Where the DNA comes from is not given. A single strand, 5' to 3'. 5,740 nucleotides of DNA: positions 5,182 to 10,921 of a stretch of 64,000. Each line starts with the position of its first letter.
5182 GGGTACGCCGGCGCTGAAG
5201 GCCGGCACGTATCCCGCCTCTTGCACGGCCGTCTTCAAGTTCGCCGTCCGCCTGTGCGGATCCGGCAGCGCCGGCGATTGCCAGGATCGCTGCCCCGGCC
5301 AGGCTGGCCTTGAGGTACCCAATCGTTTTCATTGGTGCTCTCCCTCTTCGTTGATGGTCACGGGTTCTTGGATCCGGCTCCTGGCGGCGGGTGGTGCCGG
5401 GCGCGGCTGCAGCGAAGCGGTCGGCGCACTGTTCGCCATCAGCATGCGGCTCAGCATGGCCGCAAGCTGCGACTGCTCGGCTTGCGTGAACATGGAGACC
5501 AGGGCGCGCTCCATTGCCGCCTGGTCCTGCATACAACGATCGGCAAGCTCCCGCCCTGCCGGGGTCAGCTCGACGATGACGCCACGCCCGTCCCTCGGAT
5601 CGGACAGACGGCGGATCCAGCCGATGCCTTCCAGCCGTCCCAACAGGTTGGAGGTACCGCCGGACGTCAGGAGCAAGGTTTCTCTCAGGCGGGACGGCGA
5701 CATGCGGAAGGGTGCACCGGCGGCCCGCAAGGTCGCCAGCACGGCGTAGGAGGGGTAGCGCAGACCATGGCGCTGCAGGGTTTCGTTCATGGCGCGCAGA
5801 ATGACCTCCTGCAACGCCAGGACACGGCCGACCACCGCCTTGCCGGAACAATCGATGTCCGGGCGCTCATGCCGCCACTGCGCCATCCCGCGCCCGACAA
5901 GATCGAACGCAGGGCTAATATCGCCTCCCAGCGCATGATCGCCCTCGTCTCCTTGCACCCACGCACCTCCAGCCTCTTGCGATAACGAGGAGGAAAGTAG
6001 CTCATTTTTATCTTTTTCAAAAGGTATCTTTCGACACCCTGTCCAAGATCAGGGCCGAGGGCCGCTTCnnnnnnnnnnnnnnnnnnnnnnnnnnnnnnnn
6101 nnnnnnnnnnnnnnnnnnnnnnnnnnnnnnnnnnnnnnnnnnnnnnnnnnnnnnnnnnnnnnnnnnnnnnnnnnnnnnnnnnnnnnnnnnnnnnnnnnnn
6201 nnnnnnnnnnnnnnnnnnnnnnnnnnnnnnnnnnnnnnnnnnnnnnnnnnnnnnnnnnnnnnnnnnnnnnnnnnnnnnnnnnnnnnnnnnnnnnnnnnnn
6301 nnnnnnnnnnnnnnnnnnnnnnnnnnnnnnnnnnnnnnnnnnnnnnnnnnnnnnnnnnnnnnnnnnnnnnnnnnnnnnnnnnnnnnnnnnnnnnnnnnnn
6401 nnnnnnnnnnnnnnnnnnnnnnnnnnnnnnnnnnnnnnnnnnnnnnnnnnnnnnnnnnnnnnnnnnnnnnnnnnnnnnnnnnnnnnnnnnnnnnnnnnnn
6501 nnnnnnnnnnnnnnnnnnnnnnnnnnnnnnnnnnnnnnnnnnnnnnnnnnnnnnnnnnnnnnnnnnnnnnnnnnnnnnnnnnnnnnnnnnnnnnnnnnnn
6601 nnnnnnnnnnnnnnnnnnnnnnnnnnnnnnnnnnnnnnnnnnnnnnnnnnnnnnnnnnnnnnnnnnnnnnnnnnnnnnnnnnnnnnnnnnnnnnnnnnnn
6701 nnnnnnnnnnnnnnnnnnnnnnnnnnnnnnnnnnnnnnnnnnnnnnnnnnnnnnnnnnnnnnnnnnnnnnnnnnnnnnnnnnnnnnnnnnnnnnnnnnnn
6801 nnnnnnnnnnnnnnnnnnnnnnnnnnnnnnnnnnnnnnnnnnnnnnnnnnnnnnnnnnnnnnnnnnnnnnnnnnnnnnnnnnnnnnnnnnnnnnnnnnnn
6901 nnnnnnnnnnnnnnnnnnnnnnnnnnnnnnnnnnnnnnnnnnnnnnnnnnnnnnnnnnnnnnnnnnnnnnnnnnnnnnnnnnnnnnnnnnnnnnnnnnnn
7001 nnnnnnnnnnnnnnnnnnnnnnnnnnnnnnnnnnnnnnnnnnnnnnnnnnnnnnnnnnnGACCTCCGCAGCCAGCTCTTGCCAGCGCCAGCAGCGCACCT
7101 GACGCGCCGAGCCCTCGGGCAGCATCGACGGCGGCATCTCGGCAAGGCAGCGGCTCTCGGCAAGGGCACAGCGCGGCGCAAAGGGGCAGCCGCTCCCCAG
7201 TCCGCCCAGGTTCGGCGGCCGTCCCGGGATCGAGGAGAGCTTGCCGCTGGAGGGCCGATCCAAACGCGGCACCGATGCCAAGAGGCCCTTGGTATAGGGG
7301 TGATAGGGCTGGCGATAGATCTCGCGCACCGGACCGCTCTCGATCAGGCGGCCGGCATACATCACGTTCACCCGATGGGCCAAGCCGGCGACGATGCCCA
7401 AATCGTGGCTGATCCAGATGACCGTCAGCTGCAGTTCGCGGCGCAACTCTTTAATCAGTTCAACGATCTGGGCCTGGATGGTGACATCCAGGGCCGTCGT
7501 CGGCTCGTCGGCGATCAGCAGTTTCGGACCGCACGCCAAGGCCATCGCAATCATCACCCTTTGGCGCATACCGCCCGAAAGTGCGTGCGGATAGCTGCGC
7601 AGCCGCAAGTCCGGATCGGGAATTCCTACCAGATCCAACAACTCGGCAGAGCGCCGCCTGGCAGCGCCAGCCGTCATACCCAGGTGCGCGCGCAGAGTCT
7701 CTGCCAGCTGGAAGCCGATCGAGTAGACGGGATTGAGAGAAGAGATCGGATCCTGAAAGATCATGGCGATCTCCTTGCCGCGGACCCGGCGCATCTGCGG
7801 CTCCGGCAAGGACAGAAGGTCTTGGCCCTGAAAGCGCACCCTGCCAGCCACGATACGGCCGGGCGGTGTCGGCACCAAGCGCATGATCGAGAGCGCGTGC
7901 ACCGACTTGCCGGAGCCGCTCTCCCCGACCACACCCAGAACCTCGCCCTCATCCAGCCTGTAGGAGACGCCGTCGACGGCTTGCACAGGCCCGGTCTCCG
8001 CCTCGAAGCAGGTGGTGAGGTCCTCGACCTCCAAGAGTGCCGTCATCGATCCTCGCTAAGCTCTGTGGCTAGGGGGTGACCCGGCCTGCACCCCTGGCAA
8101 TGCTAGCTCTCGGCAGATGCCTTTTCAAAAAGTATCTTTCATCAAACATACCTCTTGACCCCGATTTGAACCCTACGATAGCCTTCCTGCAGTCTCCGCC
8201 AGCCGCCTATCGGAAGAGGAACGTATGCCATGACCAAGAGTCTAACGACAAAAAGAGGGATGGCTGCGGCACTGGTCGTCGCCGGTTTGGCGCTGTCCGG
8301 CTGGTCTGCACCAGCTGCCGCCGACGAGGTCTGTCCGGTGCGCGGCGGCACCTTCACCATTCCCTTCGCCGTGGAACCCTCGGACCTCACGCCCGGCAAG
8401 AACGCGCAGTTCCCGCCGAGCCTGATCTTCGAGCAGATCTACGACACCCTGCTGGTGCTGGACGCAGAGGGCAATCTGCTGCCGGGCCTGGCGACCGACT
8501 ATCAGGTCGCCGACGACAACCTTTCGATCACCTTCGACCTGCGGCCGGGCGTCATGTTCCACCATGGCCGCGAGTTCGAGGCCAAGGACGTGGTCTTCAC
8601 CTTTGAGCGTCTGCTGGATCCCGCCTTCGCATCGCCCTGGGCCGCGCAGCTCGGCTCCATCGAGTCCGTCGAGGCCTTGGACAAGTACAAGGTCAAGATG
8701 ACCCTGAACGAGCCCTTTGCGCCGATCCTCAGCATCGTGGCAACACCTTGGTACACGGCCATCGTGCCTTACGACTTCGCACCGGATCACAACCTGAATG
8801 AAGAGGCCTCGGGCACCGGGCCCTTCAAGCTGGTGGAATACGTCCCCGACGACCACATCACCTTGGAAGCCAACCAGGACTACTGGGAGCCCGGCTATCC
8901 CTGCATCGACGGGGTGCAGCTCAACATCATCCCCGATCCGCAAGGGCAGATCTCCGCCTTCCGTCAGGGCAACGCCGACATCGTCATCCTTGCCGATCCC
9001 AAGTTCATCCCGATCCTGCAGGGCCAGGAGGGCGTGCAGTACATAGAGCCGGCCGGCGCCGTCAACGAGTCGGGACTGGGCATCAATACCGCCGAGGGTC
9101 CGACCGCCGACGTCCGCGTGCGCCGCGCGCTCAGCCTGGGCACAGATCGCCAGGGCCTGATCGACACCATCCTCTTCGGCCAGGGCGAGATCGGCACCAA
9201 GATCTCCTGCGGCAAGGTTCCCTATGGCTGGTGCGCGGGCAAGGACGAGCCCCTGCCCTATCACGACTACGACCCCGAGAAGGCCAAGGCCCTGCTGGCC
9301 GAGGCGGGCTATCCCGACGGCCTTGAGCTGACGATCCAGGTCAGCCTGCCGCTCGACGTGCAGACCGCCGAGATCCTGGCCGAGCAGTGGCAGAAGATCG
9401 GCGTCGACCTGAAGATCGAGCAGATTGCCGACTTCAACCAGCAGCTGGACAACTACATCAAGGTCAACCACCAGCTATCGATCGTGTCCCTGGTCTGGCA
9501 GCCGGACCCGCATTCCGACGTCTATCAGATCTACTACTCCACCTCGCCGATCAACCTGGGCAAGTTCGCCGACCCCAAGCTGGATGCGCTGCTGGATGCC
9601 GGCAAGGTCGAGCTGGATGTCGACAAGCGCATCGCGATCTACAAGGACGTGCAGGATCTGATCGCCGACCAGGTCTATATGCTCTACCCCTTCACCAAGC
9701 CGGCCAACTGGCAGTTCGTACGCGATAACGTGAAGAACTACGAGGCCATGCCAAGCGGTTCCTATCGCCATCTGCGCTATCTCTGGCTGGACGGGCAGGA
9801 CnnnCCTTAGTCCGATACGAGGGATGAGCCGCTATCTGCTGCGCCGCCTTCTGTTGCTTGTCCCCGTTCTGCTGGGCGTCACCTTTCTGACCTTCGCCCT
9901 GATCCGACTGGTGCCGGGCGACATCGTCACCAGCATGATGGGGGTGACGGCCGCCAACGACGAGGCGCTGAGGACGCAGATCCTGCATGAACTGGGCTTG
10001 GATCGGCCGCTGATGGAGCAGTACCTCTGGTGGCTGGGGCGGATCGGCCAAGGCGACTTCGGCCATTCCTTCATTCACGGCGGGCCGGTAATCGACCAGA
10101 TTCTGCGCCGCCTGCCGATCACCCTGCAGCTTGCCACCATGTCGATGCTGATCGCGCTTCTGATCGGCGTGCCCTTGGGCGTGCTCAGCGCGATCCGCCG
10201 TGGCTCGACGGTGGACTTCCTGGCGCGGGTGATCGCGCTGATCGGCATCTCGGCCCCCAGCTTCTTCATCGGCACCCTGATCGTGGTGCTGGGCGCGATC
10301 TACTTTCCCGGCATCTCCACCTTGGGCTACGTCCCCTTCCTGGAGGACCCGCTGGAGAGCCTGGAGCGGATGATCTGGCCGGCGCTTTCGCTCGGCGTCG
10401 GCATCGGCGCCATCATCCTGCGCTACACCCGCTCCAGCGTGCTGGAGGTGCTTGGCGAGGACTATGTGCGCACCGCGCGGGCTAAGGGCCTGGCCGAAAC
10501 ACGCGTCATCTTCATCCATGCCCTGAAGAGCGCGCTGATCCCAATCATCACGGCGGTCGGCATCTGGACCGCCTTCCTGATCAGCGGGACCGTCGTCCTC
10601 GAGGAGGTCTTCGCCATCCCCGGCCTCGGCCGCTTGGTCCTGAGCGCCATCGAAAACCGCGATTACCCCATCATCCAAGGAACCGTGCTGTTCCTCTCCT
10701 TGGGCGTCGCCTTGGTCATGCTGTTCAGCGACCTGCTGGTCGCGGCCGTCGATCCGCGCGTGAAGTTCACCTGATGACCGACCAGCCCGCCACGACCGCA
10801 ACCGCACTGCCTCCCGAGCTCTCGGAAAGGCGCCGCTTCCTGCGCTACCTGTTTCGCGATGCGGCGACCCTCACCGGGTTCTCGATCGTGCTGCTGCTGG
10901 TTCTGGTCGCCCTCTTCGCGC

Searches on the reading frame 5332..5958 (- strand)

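Call 26: search_protein_families(library=pfam, proteins=[window:5332-5958:-])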
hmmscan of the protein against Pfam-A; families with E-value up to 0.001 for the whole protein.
window:5332-5958:- (209 aa): 4 families
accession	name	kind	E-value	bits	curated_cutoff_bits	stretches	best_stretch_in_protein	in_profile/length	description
PF12802.13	MarR_2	-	2.3e-09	37.7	27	1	64-125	1-60/61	MarR family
PF01047.28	MarR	-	1.6e-07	31.5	24.6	1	68-127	3-59/59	MarR family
PF13463.12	HTH_27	-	4.5e-05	24.1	22.2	1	86-135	19-68/68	Winged helix DNA-binding domain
PF13601.12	HTH_34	-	0.00055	20.5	27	1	85-143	14-73/80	Winged helix DNA-binding domain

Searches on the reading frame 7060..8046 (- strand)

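Call 26: search_protein_families(library=pfam, proteins=[window:7060-8046:-])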
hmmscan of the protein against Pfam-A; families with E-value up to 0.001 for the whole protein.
window:7060-8046:- (329 aa): 4 families
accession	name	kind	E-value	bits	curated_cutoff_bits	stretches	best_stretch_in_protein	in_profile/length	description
PF00005.33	ABC_tran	-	1.6e-27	97.2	25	1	25-184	2-137/137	ABC transporter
PF08352.17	oligo_HPY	-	9.9e-21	74.3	27.1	1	235-300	1-65/65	Oligopeptide/dipeptide transporter, C-terminal region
PF13304.12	AAA_21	-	1.4e-05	25.8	27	1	139-219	222-303/304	AAA domain, putative AbiEii toxin, Type IV TA system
PF02463.25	SMC_N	-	4.1e-05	23.6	40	1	154-216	135-201/220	RecF/RecN/SMC N terminal domain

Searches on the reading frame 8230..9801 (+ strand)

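Call 26: search_protein_families(library=pfam, proteins=[window:8230-9801:+])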
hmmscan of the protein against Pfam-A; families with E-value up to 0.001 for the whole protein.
window:8230-9801:+ (524 aa): 1 family
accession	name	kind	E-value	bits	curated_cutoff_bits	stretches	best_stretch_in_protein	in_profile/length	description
PF00496.27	SBP_bac_5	-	1.7e-87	294.4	32.4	1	83-438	2-363/368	Bacterial extracellular solute-binding proteins, family 5 Middle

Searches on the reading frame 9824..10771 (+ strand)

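Call 26: search_protein_families(library=pfam, proteins=[window:9824-10771:+])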
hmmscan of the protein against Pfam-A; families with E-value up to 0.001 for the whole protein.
window:9824-10771:+ (316 aa): 2 families
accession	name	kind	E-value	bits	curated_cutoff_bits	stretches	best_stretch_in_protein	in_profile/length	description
PF00528.27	BPD_transp_1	-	3.3e-35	121.9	26.4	1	115-314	1-183/184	Binding-protein-dependent transport system inner membrane component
PF19300.4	BPD_transp_1_N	-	3.8e-13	50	23.8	1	1-104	1-114/114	Binding-prot-dependent transport system membrane comp, N-term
